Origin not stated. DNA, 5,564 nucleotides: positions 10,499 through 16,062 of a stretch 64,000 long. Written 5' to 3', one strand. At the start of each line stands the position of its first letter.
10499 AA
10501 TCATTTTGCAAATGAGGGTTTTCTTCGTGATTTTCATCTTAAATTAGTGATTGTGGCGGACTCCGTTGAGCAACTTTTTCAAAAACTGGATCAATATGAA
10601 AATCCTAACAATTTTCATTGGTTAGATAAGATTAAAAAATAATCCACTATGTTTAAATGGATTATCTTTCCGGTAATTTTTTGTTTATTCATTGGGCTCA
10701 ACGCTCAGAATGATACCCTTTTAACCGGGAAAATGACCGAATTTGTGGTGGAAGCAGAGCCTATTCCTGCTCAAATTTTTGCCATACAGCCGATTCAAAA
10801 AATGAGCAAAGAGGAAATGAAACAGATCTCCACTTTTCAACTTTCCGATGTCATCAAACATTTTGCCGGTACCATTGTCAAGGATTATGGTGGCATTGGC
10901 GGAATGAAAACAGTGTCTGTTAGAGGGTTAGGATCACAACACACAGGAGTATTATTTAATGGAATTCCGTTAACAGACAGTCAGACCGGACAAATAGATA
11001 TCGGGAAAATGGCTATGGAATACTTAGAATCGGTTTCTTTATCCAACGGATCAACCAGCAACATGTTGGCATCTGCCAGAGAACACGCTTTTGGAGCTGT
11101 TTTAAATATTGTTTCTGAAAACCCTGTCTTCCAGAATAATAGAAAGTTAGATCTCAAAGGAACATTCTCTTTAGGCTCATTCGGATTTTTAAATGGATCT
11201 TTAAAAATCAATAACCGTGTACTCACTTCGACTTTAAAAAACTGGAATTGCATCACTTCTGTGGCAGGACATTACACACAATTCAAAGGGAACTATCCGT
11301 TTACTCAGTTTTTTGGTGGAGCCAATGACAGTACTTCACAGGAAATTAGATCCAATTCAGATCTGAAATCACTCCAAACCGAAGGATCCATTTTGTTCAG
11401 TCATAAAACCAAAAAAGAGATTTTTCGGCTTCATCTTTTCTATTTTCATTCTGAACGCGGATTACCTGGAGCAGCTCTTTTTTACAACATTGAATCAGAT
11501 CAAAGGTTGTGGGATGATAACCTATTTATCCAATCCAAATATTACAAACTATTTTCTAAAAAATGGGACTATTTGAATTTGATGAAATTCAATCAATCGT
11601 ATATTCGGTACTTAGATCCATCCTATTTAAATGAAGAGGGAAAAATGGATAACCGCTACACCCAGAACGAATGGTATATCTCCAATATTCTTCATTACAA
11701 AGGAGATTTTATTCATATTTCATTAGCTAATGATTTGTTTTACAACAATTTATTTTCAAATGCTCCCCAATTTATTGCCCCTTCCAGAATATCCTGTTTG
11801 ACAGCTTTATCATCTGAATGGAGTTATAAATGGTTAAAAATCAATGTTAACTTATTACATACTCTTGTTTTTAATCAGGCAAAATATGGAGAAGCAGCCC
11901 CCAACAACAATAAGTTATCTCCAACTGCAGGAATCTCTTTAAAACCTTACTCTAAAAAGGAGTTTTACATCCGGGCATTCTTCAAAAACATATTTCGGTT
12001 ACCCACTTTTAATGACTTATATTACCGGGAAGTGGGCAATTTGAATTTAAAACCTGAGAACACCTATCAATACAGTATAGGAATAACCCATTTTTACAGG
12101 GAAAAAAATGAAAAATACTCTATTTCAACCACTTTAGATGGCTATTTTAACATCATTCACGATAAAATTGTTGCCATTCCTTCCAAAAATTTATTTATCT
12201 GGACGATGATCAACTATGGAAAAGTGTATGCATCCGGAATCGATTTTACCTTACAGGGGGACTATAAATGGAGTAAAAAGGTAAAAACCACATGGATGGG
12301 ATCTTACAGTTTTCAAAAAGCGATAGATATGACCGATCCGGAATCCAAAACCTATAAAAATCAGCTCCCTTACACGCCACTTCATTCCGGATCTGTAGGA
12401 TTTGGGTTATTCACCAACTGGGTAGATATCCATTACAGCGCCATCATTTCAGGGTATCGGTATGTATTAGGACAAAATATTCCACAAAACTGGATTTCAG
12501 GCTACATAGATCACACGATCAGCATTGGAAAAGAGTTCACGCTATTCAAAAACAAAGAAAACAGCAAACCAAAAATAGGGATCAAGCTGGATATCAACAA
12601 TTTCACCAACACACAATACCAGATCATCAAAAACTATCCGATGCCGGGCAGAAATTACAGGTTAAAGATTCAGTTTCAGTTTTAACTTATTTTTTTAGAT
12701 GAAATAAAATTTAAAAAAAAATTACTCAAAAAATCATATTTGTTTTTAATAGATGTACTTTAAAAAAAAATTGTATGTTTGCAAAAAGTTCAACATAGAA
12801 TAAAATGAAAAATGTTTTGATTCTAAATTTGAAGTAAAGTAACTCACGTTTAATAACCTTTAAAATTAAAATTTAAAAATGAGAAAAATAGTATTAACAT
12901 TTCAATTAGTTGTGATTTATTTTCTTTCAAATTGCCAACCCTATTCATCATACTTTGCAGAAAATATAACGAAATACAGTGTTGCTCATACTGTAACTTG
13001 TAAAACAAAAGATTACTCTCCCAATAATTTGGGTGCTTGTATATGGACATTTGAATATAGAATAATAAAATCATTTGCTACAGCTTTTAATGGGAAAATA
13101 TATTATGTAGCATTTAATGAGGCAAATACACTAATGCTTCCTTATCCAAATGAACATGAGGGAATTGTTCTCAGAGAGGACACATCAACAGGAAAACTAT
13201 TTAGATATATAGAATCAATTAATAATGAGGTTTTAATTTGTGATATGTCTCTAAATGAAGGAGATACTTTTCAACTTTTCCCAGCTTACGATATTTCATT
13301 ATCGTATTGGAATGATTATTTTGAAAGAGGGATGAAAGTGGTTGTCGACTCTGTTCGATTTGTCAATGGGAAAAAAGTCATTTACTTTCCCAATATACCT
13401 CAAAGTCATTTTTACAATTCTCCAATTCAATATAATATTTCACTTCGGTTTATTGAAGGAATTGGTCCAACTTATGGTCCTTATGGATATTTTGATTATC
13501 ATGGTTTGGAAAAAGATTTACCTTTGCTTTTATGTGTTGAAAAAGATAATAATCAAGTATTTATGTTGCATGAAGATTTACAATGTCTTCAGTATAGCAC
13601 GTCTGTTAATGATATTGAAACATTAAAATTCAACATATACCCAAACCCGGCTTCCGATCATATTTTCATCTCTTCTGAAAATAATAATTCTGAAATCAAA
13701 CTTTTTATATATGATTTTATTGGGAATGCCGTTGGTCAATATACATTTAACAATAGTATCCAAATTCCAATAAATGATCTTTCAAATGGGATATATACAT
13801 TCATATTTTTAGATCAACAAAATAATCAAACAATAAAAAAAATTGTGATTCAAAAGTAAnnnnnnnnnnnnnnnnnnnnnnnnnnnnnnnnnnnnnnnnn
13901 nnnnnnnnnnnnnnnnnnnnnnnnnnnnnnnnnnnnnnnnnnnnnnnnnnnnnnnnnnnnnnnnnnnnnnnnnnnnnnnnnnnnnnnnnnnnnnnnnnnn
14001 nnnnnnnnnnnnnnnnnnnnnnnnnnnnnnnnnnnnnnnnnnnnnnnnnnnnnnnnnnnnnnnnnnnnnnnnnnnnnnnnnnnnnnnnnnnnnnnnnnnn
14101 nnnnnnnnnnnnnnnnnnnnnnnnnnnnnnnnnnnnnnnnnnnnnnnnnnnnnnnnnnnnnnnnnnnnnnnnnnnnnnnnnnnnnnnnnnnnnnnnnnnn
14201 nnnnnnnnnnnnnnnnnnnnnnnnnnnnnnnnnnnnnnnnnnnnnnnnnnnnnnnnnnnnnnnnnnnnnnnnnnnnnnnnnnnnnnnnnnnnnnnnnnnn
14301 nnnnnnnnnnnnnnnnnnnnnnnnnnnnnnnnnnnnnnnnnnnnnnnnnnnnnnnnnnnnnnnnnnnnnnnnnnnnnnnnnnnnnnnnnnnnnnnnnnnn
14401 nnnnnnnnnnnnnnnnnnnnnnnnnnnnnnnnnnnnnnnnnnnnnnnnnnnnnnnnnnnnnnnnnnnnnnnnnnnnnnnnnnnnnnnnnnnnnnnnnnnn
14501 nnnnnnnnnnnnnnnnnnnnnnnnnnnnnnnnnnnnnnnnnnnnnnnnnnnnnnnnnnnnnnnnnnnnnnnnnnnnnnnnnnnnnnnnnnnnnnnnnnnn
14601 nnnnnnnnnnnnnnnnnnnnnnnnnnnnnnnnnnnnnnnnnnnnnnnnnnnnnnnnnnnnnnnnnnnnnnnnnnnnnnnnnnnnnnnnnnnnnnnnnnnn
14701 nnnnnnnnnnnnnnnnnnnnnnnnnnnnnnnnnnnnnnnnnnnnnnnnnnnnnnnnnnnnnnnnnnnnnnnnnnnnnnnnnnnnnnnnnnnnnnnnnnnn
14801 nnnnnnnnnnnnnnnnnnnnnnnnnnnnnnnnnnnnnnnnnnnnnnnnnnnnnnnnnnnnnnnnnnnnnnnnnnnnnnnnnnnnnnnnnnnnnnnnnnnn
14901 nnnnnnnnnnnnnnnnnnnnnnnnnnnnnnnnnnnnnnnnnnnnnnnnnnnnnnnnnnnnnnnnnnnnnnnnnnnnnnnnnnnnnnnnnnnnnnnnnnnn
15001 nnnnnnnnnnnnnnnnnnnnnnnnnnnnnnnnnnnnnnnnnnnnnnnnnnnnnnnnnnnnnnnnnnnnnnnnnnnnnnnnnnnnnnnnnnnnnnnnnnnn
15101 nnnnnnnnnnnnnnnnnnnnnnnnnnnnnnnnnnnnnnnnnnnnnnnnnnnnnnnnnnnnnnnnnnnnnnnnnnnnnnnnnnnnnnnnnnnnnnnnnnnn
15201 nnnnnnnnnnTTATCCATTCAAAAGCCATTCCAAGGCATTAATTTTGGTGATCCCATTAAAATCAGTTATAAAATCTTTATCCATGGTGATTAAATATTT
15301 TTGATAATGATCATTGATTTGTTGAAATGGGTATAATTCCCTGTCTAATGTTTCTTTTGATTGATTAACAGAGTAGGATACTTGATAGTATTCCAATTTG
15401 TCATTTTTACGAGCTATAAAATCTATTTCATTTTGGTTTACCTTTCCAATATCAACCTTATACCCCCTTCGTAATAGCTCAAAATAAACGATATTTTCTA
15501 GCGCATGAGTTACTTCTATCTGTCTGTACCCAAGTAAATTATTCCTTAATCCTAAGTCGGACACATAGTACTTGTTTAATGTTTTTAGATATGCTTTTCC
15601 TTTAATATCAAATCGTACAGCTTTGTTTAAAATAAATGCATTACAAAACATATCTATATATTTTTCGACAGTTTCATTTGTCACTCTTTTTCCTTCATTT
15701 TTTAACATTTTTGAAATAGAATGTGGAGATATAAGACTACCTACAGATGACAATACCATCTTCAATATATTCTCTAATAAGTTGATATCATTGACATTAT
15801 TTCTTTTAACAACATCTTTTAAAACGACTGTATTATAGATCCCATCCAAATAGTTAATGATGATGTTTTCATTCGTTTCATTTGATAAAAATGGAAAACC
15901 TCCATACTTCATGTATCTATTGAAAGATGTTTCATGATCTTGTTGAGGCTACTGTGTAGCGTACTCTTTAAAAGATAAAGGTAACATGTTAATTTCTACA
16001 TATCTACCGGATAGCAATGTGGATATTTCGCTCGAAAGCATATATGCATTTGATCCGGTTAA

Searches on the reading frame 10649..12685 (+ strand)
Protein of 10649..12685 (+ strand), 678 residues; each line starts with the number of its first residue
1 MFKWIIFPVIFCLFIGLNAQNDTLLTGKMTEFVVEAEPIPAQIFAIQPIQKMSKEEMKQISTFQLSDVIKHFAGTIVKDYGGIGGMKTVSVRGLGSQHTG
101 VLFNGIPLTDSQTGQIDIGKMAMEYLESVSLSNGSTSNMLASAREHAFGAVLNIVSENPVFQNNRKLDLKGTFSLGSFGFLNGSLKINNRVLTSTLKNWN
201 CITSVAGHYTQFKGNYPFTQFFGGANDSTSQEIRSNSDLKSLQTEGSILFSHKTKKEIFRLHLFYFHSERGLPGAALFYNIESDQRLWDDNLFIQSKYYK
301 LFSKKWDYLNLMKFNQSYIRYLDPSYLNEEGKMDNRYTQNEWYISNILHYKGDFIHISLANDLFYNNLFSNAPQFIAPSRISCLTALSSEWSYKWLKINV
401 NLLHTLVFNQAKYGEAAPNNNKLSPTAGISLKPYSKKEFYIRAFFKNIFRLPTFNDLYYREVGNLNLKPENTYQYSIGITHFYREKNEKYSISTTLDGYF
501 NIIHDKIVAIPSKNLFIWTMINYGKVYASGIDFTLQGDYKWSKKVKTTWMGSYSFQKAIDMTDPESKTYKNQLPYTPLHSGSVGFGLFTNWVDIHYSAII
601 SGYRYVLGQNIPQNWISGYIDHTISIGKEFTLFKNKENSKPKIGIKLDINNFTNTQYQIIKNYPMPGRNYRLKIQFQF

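Call 36: search_protein_families(library=pfam, proteins=[window:10649-12685:+], max_evalue=0.01)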
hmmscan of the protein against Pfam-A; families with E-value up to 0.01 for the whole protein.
window:10649-12685:+ (678 aa): 1 family
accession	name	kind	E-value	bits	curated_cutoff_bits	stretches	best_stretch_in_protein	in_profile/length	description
PF07715.20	Plug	-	1.3e-12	48.6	23.9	1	47-139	7-98/107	TonB-dependent Receptor Plug Domain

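Call 80: search_protein_families(library=ncbifam, proteins=[window:10649-12682:+], max_evalue=0.00001)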
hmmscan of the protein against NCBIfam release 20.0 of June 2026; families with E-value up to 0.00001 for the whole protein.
window:10649-12682:+ (678 aa): 3 families
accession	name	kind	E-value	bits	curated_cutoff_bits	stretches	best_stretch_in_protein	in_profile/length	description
TIGR01779.1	TonB-B12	equivalog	3.3e-19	68.9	599.7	2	48-191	48-184/614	TonB-dependent vitamin B12 receptor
NF007926.1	PRK10641.1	equivalog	2e-13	49.8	836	1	46-214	45-199/617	TonB-dependent vitamin B12 receptor BtuB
TIGR01783.1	TonB-siderophor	subfamily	2.1e-10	39.9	223.5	0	53-159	10-110/649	TonB-dependent siderophore receptor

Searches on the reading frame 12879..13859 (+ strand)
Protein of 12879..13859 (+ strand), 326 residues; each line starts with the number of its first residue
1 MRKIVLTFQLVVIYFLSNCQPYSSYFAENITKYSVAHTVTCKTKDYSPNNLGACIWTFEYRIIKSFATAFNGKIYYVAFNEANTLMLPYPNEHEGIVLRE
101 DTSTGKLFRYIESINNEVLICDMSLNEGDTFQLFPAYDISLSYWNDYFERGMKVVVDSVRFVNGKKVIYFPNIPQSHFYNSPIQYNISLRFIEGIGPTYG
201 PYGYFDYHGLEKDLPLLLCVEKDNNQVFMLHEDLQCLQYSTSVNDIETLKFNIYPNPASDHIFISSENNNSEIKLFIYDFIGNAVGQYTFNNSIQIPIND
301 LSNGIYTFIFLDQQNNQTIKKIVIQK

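Call 14: find_encoding_contigs(protein=window:12879-13859:+, flank=10000, max_places=6)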
Protein window:12879-13859:+ (326 aa): no gene with exactly this product is on record in the collection.

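Call 36: search_protein_families(library=pfam, proteins=[window:12879-13859:+], max_evalue=0.01)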
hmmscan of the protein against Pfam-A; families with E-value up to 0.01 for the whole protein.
window:12879-13859:+ (326 aa): 1 family
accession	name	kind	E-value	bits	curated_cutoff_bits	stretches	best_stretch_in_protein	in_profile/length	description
PF18962.6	Por_Secre_tail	-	9.8e-13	48.6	27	1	253-324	1-75/75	Secretion system C-terminal sorting domain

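Call 80: search_protein_families(library=ncbifam, proteins=[window:12879-13856:+], max_evalue=0.00001)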
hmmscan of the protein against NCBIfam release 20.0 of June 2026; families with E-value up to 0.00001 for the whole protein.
window:12879-13856:+ (326 aa): 2 families
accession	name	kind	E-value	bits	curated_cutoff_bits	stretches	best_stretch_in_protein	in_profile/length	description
NF038113.1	T9SSA_dep_M36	equivalog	1.3e-10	40.1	885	1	223-325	766-869/869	T9SS-dependent M36 family metallopeptidase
TIGR04183.1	Por_Secre_tail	domain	5.3e-09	35.9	23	1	253-325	1-72/72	T9SS type A sorting domain-containing protein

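Call 84: find_homologous_proteins(query=window:12879-13856:+, max_evalue=1e-20)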
Query window:12879-13856:+ (326 aa): 130 proteins with E <= 1e-20 among 663 candidates; the best 120 are listed.
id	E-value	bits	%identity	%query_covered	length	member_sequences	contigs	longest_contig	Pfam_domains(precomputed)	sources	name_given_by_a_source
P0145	9.4e-190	648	90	97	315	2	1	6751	PF18962.8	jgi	jgi:hypothetical protein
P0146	4.5e-124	432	61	99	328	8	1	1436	PF18962.8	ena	-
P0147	1.2e-116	408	57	99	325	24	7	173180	PF18962.8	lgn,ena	-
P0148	6.1e-106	372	53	97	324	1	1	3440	PF18962.8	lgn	-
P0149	4.5e-91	324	61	71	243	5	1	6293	PF18962.8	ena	-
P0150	6.9e-67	244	40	99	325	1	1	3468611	PF18962.8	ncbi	-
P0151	2.6e-65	239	42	95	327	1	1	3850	PF18962.8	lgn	-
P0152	2.4e-64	236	40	99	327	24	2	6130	PF18962.8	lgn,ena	-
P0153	8.2e-62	227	46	78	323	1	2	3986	PF18962.8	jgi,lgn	-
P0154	3.3e-61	225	40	92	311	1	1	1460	PF18962.8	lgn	-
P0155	6.7e-61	224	38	95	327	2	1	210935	PF18962.8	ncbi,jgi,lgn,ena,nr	ncbi:MAG: hypothetical protein H6Q25_648 [Bacteroidetes bacterium]|nr:hypothetical protein [Bacteroi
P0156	8.2e-59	218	46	75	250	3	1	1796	PF18962.8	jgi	jgi:hypothetical protein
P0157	2.5e-58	216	40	97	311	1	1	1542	PF18962.8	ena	-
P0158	2.8e-56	209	40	90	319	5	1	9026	PF18962.8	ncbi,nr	ncbi:MAG TPA: T9SS type A sorting domain-containing protein [Bacteroidales bacterium]|nr:T9SS type A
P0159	2.0e-51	193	36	100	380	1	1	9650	PF18962.8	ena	-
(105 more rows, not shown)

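Call 85: find_encoding_contigs(protein=P0145, flank=6000, max_places=3)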
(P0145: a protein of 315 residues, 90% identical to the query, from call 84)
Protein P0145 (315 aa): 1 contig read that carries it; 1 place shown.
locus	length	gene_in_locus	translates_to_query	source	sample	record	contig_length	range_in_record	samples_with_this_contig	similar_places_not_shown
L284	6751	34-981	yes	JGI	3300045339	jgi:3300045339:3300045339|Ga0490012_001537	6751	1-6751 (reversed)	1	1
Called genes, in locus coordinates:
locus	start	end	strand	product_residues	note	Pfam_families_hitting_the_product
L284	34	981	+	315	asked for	PF18962:Por_Secre_tail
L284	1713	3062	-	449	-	-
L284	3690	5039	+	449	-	-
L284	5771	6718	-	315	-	PF18962:Por_Secre_tail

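Call 86: find_encoding_contigs(protein=P0147, flank=5000, max_places=4)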
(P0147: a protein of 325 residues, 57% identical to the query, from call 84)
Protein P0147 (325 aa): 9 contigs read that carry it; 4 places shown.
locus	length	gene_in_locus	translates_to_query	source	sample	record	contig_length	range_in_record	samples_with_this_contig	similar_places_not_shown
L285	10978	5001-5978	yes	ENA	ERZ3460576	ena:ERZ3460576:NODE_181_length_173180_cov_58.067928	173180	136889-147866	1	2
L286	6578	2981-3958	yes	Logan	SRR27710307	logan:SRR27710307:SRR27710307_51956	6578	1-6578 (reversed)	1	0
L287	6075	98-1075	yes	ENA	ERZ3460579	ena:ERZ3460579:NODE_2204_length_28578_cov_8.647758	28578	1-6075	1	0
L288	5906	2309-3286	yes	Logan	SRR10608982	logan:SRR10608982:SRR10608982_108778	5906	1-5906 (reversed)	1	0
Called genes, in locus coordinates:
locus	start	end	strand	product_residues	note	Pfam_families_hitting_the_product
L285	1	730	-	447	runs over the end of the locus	-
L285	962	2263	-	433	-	PF13701:DDE_Tnp_1_4, PF01609:DDE_Tnp_1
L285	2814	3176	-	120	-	PF22381:Staph_reg_Sar_Rot (weak), PF01978:TrmB (weak), PF01047:MarR, PF12802:MarR_2, PF13601:HTH_34 (weak)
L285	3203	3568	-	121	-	PF00085:Thioredoxin, PF13728:TraF (weak), PF13098:Thioredoxin_2, PF13905:Thioredoxin_8 (faint)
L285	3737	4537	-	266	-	PF00142:Fer4_NifH (weak), PF01656:CbiA, PF02374:ArsA_ATPase (weak), PF09140:MipZ, PF10609:ParA, PF13614:AAA_31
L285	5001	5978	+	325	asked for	PF18962:Por_Secre_tail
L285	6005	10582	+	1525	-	PF18962:Por_Secre_tail (weak)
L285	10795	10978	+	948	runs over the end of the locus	PF00933:Glyco_hydro_3, PF00144:Beta-lactamase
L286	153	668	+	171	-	-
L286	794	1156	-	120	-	PF22381:Staph_reg_Sar_Rot (weak), PF01978:TrmB (weak), PF01047:MarR, PF12802:MarR_2, PF13601:HTH_34 (weak)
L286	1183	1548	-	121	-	PF00085:Thioredoxin, PF13728:TraF (weak), PF13098:Thioredoxin_2, PF13905:Thioredoxin_8 (faint)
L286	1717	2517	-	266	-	PF00142:Fer4_NifH (weak), PF01656:CbiA, PF02374:ArsA_ATPase (weak), PF09140:MipZ, PF10609:ParA, PF13614:AAA_31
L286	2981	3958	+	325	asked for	PF18962:Por_Secre_tail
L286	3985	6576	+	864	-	?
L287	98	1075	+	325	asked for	PF18962:Por_Secre_tail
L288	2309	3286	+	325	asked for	PF18962:Por_Secre_tail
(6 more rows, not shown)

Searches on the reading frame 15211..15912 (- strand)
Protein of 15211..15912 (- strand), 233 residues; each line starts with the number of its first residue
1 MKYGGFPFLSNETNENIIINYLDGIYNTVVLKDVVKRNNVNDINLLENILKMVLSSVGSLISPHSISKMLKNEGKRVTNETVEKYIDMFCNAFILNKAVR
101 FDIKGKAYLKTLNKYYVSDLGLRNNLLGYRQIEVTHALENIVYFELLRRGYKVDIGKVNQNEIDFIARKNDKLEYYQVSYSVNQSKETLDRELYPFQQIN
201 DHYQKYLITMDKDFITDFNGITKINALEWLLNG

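Call 36: search_protein_families(library=pfam, proteins=[window:15211-15912:-], max_evalue=0.01)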
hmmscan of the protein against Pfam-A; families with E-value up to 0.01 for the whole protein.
window:15211-15912:- (233 aa): 3 families
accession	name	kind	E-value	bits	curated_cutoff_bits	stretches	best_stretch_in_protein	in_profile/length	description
PF13635.12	DUF4143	-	7.3e-16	58.8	28.1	1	32-180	2-159/160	Domain of unknown function (DUF4143)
PF22722.2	NA-iREase1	-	0.0024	18.3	27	0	18-85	30-99/106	NACHT-associated inactive Restriction Endonuclease 1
PF03412.21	Peptidase_C39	-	0.0031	17.8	22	0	143-211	56-129/133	Peptidase C39 family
